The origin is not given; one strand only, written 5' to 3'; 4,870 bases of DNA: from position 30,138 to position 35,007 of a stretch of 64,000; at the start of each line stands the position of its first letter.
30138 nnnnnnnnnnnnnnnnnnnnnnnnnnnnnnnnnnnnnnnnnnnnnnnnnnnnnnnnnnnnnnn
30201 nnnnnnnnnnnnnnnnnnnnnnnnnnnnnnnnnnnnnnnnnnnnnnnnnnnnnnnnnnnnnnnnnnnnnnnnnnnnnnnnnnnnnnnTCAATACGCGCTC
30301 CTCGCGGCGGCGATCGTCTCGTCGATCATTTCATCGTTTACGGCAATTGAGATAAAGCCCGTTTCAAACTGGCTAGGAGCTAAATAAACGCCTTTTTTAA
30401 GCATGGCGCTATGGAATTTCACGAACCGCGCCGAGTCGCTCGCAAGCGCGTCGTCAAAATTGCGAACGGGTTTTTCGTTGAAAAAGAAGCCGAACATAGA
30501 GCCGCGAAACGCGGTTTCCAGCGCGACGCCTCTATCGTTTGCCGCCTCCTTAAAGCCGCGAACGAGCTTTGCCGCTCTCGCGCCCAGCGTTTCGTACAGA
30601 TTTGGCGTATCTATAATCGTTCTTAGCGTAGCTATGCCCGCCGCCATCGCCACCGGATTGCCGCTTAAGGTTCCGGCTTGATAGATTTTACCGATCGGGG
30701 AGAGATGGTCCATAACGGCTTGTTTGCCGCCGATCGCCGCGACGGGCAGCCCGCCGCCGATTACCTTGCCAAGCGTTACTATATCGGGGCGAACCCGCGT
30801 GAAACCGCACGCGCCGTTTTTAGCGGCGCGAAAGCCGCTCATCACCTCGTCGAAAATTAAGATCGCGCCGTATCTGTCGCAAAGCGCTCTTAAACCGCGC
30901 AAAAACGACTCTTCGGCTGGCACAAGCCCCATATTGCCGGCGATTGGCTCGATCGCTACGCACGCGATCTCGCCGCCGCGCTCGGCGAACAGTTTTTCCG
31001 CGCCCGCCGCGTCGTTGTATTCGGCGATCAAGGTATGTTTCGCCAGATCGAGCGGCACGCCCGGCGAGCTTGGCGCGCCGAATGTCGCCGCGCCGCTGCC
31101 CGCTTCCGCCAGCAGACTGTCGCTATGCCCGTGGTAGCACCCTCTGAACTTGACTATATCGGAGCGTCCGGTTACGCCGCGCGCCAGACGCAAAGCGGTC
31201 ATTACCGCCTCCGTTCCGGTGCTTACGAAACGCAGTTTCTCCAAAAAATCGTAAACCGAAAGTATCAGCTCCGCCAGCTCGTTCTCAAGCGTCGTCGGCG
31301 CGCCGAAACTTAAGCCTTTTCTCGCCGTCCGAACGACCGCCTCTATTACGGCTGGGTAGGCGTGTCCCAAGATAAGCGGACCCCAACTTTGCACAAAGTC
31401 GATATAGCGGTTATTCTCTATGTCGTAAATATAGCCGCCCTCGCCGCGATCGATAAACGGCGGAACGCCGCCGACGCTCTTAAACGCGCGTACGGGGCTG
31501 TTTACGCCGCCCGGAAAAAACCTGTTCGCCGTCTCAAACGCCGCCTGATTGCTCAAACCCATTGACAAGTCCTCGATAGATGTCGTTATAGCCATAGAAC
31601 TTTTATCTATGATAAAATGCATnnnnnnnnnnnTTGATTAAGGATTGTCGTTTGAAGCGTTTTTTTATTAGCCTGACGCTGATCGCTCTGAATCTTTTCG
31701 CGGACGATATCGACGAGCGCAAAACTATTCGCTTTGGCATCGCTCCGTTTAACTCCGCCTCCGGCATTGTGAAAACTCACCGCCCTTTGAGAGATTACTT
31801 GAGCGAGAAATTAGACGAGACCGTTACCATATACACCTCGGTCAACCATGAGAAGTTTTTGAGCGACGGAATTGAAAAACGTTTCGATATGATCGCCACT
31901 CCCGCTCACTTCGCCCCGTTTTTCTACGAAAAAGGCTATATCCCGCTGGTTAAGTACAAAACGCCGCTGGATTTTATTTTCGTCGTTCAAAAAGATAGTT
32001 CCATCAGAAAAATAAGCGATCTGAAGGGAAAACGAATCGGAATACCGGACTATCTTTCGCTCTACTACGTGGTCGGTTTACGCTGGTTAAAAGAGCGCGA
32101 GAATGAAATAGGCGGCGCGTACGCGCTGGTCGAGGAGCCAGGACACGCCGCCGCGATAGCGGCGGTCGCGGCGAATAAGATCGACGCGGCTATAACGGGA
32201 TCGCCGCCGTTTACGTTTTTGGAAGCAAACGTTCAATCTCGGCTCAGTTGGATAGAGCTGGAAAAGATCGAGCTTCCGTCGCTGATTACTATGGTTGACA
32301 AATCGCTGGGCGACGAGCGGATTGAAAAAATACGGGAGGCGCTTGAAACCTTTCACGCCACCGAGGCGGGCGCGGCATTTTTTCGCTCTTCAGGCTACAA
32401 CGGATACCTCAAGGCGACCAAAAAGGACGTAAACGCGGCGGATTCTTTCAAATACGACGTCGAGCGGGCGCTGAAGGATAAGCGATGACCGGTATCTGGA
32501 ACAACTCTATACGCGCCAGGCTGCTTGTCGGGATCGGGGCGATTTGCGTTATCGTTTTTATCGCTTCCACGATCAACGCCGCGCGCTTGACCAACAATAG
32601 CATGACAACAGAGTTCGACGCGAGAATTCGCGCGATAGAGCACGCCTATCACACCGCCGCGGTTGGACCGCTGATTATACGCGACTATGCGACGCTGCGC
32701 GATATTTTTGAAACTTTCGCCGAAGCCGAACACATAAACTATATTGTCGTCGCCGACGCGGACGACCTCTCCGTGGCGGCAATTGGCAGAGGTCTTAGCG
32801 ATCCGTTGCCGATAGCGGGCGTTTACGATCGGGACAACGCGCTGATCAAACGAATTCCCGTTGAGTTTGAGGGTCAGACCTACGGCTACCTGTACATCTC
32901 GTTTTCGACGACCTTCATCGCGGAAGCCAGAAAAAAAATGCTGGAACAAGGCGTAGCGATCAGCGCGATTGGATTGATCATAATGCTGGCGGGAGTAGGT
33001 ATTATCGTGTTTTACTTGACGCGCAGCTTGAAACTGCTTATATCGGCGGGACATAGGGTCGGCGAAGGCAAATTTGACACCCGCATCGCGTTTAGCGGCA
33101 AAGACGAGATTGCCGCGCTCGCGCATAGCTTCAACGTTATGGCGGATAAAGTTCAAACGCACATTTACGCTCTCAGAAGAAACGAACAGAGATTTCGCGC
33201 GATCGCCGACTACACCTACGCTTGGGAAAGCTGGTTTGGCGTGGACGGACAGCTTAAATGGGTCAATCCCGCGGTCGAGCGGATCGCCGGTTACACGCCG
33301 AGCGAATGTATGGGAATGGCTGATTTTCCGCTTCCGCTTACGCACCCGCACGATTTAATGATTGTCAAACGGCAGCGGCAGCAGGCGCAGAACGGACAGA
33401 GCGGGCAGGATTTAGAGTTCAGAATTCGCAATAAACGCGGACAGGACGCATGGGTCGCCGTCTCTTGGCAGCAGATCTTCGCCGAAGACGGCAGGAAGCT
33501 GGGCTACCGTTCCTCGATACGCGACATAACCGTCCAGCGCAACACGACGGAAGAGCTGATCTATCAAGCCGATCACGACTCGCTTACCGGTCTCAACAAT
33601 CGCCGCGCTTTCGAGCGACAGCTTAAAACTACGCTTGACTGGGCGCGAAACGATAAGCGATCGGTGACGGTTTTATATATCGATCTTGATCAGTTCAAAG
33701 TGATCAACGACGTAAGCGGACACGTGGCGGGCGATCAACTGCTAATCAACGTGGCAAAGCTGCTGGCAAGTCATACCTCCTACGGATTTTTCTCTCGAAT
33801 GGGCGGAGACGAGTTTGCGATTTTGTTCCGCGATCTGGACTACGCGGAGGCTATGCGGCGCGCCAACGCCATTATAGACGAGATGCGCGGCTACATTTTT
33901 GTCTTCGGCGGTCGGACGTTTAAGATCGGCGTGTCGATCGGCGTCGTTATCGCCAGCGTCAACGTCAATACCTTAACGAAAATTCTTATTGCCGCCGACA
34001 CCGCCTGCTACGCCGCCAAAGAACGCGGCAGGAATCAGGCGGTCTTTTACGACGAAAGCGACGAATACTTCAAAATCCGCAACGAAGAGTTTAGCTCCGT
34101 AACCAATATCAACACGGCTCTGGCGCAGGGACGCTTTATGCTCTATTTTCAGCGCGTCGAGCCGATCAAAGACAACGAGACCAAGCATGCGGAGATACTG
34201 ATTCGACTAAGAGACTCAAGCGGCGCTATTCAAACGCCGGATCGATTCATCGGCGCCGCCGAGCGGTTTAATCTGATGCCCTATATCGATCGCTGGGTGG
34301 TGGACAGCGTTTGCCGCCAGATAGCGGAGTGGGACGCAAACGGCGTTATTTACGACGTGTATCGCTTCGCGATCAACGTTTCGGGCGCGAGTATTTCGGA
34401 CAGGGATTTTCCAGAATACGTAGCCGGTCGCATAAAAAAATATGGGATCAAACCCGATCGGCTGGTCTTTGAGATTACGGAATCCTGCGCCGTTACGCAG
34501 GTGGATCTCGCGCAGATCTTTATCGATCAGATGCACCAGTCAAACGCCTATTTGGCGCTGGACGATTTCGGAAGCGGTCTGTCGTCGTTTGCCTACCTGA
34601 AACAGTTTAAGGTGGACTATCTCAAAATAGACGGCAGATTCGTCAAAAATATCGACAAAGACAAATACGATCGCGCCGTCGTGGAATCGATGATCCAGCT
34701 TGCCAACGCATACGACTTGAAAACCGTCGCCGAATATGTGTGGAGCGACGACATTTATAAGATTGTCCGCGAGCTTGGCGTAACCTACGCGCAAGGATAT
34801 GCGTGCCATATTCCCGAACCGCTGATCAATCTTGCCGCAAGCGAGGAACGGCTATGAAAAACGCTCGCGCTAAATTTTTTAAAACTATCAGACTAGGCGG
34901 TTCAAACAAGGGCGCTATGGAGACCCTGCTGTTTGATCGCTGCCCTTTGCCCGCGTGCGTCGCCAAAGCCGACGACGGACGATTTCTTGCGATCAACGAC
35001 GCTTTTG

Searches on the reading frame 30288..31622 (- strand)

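Call 99: search_protein_families(library=pfam, proteins=[window:30288-31622:-], max_evalue=0.0001)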
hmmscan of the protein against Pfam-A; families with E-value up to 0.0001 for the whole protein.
window:30288-31622:- (444 aa): 1 family
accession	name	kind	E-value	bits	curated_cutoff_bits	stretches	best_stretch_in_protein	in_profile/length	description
PF00202.27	Aminotran_3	-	5.4e-73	246.4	30.5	1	54-418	10-375/403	Aminotransferase class-III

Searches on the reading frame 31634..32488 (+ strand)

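Call 99: search_protein_families(library=pfam, proteins=[window:31634-32488:+], max_evalue=0.0001)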
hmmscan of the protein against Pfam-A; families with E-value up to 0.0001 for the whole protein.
window:31634-32488:+ (284 aa): 2 families
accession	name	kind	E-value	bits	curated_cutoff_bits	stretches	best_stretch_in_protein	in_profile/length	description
PF12974.12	Phosphonate-bd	-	3e-30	105.8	27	1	34-265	1-241/242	ABC transporter, phosphonate, periplasmic substrate-binding protein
PF09084.16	NMT1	-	7.4e-05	23.2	20.5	0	115-235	76-197/216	NMT1/THI5 like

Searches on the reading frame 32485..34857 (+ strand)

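Call 9: search_protein_families(library=pfam, proteins=[window:32485-34857:+], max_evalue=0.001)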
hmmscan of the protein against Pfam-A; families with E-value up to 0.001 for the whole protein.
window:32485-34857:+ (790 aa): 7 families
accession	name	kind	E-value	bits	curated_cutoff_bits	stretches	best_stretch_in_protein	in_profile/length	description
PF00563.25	EAL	-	8.4e-62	209.1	31.3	1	541-774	3-233/236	EAL domain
PF00990.26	GGDEF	-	1.1e-37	129.8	23.8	1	362-518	1-161/161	Diguanylate cyclase, GGDEF domain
PF08447.18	PAS_3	-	3.6e-13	50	25.6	1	260-340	4-84/89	PAS fold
PF00672.30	HAMP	-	1.9e-11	44.5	25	1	177-224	5-52/53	HAMP domain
PF13426.13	PAS_9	-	1.5e-07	32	27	1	254-349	10-102/103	PAS domain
PF00989.32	PAS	-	1.4e-06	28.7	22.6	1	254-348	20-113/113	PAS fold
PF08448.16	PAS_4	-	8.9e-06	26.3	23.1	1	254-352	14-109/110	PAS fold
